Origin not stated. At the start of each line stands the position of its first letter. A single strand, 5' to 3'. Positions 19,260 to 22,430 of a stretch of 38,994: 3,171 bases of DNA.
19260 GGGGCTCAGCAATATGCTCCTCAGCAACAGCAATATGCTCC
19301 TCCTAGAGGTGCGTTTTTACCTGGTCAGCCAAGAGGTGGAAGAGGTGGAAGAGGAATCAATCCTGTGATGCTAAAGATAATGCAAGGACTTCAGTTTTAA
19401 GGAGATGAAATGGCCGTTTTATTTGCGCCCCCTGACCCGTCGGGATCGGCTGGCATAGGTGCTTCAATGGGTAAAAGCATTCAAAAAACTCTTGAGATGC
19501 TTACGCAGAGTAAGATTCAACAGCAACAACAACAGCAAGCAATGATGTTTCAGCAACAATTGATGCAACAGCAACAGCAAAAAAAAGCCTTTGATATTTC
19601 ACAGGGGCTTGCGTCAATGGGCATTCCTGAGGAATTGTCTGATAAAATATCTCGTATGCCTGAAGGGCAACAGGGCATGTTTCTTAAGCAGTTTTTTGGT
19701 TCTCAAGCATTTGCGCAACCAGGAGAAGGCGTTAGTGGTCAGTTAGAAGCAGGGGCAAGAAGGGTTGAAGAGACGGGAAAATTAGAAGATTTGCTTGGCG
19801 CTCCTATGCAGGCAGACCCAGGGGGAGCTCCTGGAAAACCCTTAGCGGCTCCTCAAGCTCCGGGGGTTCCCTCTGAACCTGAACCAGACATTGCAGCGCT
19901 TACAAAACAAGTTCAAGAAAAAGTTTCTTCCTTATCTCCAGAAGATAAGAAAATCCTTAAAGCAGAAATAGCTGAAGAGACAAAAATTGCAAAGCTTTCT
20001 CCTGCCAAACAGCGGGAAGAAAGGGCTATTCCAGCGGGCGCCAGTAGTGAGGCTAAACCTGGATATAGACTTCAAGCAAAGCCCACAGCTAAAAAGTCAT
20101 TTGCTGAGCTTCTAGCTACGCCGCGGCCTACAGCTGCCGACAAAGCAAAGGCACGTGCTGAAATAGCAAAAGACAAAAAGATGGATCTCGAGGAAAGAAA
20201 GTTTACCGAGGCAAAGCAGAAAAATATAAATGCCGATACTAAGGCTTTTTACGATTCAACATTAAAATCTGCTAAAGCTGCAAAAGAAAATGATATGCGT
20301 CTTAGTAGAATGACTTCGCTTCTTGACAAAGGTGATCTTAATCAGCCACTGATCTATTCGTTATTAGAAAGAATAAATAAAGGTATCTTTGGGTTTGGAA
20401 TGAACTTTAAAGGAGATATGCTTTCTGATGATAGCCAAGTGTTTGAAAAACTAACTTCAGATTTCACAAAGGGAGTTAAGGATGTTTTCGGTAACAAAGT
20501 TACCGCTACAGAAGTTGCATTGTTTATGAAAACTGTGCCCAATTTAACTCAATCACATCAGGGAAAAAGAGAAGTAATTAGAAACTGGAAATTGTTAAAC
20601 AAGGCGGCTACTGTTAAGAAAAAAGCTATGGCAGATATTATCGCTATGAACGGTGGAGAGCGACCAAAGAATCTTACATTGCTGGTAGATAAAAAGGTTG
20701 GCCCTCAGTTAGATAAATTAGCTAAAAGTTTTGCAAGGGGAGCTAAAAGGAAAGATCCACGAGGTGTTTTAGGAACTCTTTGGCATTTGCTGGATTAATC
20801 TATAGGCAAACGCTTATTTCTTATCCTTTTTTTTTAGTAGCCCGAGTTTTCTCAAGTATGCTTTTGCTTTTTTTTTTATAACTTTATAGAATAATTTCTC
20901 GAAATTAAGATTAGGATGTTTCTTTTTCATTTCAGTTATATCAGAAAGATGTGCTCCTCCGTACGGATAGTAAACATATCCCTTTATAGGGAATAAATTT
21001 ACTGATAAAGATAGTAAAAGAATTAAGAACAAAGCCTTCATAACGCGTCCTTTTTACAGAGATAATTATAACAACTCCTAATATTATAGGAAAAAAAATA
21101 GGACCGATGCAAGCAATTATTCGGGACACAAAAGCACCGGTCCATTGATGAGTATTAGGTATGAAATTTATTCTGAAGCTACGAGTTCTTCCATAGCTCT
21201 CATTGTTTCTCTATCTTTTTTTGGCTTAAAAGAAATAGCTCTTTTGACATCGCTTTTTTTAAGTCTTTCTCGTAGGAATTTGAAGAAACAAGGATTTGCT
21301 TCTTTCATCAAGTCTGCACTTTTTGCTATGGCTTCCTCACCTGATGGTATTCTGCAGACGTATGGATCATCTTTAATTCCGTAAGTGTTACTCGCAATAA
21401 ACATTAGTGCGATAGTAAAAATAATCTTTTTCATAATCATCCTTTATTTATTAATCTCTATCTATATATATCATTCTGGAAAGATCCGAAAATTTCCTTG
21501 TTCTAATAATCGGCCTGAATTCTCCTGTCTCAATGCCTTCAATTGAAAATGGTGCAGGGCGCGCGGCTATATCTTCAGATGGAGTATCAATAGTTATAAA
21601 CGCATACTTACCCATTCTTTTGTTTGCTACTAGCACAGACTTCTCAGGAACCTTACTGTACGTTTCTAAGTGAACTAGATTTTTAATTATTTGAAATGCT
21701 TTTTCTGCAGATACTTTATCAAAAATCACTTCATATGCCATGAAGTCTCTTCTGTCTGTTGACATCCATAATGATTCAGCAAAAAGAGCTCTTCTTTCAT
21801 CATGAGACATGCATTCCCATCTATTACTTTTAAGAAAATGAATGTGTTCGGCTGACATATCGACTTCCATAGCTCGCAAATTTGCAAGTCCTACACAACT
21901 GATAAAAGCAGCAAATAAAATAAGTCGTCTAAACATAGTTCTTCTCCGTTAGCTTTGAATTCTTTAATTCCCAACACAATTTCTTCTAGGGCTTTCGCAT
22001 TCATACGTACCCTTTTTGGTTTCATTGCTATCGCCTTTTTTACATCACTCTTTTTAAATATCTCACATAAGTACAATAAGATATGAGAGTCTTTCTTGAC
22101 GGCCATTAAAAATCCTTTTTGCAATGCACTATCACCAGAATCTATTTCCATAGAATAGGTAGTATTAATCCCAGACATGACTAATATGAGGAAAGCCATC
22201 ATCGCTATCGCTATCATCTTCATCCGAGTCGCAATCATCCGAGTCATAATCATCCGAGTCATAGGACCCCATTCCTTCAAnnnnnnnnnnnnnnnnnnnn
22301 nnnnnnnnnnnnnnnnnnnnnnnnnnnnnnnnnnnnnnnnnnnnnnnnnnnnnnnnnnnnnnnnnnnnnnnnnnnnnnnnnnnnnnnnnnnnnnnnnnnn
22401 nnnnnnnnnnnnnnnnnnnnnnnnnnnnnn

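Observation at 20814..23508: Antisense island of seven secreted/membrane proteins inside the structural module: the best candidate for an undescribed system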

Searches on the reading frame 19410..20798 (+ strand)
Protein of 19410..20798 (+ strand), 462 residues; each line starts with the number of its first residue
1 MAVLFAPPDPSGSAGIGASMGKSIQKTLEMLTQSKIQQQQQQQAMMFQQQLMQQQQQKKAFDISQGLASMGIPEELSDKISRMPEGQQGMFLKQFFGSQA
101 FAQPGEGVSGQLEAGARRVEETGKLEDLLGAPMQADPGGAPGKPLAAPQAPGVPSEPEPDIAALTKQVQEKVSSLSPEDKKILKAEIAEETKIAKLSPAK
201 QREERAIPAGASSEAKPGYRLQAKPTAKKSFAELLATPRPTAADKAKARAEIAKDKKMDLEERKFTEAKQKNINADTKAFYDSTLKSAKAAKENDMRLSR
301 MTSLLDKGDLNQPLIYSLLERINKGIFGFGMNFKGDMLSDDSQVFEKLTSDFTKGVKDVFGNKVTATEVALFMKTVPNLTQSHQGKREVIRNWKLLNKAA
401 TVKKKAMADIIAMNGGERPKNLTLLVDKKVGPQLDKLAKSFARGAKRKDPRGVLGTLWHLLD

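Call 8: search_protein_families(library=phrogs, max_evalue=0.001, proteins=[window:19410-20798:+])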
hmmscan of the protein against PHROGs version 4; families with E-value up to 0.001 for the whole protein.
window:19410-20798:+ (462 aa): 0 families

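Call 11: find_related_loci(query=window:19410-20798:+, collection=viral_contigs, flank=10000)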
Query window:19410-20798:+ (462 aa) in viral_contigs; peptide patterns used: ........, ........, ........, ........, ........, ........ (x = any residue, [..] = any of these).
2 stretches matched a pattern, but none encodes a relative of the query by tblastn (E <= 1e-3).

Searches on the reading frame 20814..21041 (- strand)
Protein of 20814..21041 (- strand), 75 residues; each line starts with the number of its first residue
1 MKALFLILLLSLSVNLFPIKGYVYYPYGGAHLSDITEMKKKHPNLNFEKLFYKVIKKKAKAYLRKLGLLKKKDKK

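Call 5: search_protein_families(library=pfam, max_evalue=1, proteins=[window:20814-21041:-])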
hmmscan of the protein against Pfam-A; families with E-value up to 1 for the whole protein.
window:20814-21041:- (75 aa): 0 families

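Call 6: search_protein_families(library=phrogs, max_evalue=1, proteins=[window:20814-21041:-])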
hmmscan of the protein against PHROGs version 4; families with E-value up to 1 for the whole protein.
window:20814-21041:- (75 aa): 0 families

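Call 34: search_protein_families(library=padloc, max_evalue=1, proteins=[window:20814-21041:-])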
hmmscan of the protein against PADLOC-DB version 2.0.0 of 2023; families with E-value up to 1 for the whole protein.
window:20814-21041:- (75 aa): 0 families

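Call 87: search_protein_families(library=ncbifam, max_evalue=0.1, proteins=[window:20814-21041:-])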
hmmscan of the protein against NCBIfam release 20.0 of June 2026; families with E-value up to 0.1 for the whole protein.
window:20814-21041:- (75 aa): 0 families

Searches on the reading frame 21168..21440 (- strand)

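Call 5: search_protein_families(library=pfam, max_evalue=1, proteins=[window:21168-21440:-])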
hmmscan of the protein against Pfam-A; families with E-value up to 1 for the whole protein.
window:21168-21440:- (90 aa): 0 families

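Call 6: search_protein_families(library=phrogs, max_evalue=1, proteins=[window:21168-21440:-])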
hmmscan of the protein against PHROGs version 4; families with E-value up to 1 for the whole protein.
window:21168-21440:- (90 aa): 1 family
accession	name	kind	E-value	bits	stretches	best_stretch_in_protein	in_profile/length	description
phrog_7608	-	unknown function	0.19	13.1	1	38-66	72-99/100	-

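Call 34: search_protein_families(library=padloc, max_evalue=1, proteins=[window:21168-21440:-])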
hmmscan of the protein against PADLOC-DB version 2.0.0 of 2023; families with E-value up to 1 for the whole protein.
window:21168-21440:- (90 aa): 0 families

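Call 87: search_protein_families(library=ncbifam, max_evalue=0.1, proteins=[window:21168-21440:-])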
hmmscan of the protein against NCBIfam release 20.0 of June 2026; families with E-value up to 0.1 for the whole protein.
window:21168-21440:- (90 aa): 0 families

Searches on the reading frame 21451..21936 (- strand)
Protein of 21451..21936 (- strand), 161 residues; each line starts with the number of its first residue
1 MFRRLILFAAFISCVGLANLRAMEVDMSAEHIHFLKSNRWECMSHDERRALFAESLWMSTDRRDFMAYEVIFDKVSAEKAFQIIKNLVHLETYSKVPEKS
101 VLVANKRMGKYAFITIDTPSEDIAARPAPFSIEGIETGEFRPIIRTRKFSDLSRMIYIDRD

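Call 5: search_protein_families(library=pfam, max_evalue=1, proteins=[window:21451-21936:-])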
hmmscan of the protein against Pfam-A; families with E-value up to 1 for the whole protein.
window:21451-21936:- (161 aa): 1 family
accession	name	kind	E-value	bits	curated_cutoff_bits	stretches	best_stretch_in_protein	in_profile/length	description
PF15277.12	Sec3-PIP2_bind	-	0.15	12.5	25.3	1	17-58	41-83/87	Exocyst complex component SEC3 N-terminal PIP2 binding PH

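Call 6: search_protein_families(library=phrogs, max_evalue=1, proteins=[window:21451-21936:-])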
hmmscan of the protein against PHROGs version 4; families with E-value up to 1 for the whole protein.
window:21451-21936:- (161 aa): 1 family
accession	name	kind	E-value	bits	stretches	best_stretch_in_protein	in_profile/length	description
phrog_21947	-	unknown function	0.11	12.8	1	21-62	91-132/264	-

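Call 9: find_encoding_contigs(protein=window:21451-21936:-, flank=10000, max_places=6)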
Protein window:21451-21936:- (161 aa): 2 contigs read that carry it; 1 place shown.
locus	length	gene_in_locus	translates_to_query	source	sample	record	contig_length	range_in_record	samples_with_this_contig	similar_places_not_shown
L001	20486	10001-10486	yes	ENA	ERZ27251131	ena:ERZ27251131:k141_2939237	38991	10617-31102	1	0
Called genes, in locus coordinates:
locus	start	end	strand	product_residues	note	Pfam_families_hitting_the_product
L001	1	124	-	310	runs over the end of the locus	-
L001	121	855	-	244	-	PF01844:HNH (weak), PF07460:NUMOD3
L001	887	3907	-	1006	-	-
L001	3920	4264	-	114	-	-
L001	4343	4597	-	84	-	-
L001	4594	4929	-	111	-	-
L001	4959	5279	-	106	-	-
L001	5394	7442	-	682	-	-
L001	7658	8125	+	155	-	PF13392:HNH_3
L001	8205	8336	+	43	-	-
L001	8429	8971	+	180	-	-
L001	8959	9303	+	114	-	-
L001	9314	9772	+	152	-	-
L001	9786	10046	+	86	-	-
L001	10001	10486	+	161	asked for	-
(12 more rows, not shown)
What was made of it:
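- Checked: An independent gene caller called all seven on the source contig (call 9).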

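Call 33: find_homologous_proteins(query=window:21451-21936:-, max_evalue=0.01)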
Query window:21451-21936:- (161 aa): 2 proteins with E <= 0.01 among 27 candidates.
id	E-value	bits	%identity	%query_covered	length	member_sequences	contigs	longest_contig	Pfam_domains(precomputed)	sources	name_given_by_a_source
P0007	2.4e-70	253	100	74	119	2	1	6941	-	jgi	-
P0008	7.5e-67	242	81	84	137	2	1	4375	-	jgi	-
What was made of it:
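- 21451..21936 (-): c: 161 aa exported or possibly lipidated (AAFISC) protein. It is an orphan. Only two homologues in 5.8 billion proteins (call 33).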

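Call 34: search_protein_families(library=padloc, max_evalue=1, proteins=[window:21451-21936:-])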
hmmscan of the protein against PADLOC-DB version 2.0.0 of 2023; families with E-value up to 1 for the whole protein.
window:21451-21936:- (161 aa): 0 families

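Call 35: find_encoding_contigs(protein=P0008, flank=10000, max_places=4)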
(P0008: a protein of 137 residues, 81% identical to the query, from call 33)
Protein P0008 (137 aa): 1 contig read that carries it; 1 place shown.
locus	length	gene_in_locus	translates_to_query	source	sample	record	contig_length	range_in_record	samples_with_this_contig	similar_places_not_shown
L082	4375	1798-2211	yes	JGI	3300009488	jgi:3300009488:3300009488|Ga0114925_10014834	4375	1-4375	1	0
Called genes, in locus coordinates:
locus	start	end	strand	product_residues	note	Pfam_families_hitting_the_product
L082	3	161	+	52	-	?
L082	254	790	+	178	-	-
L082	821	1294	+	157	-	-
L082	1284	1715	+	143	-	-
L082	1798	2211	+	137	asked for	-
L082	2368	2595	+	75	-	-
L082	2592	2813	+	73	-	-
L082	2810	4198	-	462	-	-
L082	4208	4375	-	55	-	?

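Call 36: find_encoding_contigs(protein=P0007, flank=10000, max_places=4)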
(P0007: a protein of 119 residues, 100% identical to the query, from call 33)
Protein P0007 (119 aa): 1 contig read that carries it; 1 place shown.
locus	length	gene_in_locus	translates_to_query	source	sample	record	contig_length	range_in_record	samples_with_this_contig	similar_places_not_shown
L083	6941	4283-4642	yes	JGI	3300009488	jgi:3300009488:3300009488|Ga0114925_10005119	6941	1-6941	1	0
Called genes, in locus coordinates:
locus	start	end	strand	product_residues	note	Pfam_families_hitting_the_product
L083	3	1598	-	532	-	?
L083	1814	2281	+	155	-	PF13392:HNH_3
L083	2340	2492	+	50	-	-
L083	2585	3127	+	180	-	-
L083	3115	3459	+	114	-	-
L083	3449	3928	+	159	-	-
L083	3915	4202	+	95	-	-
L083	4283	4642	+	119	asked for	-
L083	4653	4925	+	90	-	-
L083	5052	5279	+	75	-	-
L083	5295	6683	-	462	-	-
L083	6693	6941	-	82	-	?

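Call 74: search_solved_structures(query=window:21451-21936:-, max_evalue=10)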
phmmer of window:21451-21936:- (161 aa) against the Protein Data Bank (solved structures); distinct sequences matched with E-value up to 10: 4.
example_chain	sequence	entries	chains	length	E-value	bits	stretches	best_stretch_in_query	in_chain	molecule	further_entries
4nsx_A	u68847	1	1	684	0.0069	19.5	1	20-131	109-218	U3 small nucleolar RNA-associated protein 21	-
5tzs_T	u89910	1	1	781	0.011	18.8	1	20-130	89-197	U3 small nucleolar RNA-associated protein 21,Utp21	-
7suk_LT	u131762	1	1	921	0.016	18.3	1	20-130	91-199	U3 small nucleolar RNA-associated protein 21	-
5jpq_I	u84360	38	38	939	0.016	18.2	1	20-130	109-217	U3 small nucleolar RNA-associated protein 21 | Utp21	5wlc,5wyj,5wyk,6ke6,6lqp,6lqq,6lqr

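Call 79: predict_structure(alignment_id=A10)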
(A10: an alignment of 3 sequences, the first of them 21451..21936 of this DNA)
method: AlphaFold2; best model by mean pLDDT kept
length: 161 residues; sequences in the alignment: 3
mean_pLDDT: 40.2   pTM: 0.30
mean pLDDT of the five models: 40.2, 38.9, 38.4, 38.0, 37.9
residues with pLDDT >= 90: 0; 70-90: 0; 50-70: 14; < 50: 147
segments of 3 or more residues with pLDDT < 50: 1-36, 38-41, 44-56, 60-99, 105-109, 115-161
pLDDT, mean of each block of 10 residues (from residue 1): 36 31 33 44 48 48 47 40 33 41 50 47 37 41 38 28 28
secondary structure, 60 per line:
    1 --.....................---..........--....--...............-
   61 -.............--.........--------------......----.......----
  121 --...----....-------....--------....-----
elements in order: H3-23 H27-36 H39-42 H45-55 E56-59 H62-74 H77-85 E100-105 E110-116 E130-133 E141-144 E153-156
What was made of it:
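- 21451..21936 (-): The AF2 model is unusable at pLDDT 40 (call 79).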

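Call 87: search_protein_families(library=ncbifam, max_evalue=0.1, proteins=[window:21451-21936:-])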
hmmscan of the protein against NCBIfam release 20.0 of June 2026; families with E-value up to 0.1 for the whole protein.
window:21451-21936:- (161 aa): 2 families
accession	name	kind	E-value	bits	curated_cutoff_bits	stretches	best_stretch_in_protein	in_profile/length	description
NF002264.0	PRK01194.1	equivalog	0.027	14.4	250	1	76-119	85-128/185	V-type ATP synthase subunit E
NF040507.1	LBP_cg2779_fam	subfamily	0.091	12.8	40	0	22-46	25-49/58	LBP_cg2779 family protein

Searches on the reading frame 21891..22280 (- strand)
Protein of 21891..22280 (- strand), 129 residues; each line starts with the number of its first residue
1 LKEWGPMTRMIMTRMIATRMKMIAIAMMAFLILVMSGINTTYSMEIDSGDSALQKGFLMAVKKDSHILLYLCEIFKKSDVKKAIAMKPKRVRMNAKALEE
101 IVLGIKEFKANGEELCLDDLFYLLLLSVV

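Call 5: search_protein_families(library=pfam, max_evalue=1, proteins=[window:21891-22280:-])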
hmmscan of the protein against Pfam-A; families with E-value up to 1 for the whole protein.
window:21891-22280:- (129 aa): 0 families

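Call 6: search_protein_families(library=phrogs, max_evalue=1, proteins=[window:21891-22280:-])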
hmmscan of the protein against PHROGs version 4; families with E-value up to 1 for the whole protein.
window:21891-22280:- (129 aa): 1 family
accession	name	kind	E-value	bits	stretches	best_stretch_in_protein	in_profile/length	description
phrog_10086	-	DNA, RNA and nucleotide metabolism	0.15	13.3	1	67-107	23-62/91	HTH DNA binding protein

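Call 34: search_protein_families(library=padloc, max_evalue=1, proteins=[window:21891-22280:-])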
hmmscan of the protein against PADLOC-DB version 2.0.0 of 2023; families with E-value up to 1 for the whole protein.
window:21891-22280:- (129 aa): 0 families

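Call 87: search_protein_families(library=ncbifam, max_evalue=0.1, proteins=[window:21891-22262:-])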
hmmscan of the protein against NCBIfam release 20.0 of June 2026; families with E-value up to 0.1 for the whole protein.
window:21891-22262:- (123 aa): 0 families
